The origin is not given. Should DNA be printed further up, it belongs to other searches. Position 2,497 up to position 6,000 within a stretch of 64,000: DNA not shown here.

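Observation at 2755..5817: Modular internal architecture of the 42-heme protein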

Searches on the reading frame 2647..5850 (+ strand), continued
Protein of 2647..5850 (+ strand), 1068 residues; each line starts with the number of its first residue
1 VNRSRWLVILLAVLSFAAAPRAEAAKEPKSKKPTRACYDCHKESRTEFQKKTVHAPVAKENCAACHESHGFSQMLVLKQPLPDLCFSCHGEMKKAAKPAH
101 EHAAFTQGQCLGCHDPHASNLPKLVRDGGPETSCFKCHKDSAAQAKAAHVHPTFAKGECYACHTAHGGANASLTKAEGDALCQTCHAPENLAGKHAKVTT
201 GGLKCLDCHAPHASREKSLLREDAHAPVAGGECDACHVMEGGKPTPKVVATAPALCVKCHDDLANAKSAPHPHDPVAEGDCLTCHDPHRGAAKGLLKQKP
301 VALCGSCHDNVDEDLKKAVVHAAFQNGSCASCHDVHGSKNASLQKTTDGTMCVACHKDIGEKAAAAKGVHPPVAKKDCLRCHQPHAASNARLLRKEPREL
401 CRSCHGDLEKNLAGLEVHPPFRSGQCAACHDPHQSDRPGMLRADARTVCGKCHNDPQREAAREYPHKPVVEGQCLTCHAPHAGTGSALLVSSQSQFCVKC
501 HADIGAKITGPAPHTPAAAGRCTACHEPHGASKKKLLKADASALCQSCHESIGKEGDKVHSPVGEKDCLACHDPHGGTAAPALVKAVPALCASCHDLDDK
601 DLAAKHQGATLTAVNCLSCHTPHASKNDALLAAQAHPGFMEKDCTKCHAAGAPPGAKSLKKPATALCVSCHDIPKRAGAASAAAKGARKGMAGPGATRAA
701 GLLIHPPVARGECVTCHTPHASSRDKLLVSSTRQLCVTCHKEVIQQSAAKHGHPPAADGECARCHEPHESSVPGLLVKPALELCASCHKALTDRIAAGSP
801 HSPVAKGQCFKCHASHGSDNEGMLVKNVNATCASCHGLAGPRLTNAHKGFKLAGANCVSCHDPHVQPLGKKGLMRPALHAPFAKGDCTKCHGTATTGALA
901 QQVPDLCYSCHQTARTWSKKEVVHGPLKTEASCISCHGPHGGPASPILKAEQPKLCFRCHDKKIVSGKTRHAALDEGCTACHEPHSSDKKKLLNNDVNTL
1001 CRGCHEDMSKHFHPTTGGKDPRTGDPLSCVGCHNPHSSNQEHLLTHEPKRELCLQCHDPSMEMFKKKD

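Call 83: search_solved_structures(query=L003:5428-6612:+, max_evalue=0.01)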
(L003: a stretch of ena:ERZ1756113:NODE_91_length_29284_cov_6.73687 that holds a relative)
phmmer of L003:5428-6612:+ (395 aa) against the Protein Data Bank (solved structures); distinct sequences matched with E-value up to 0.01: 0.
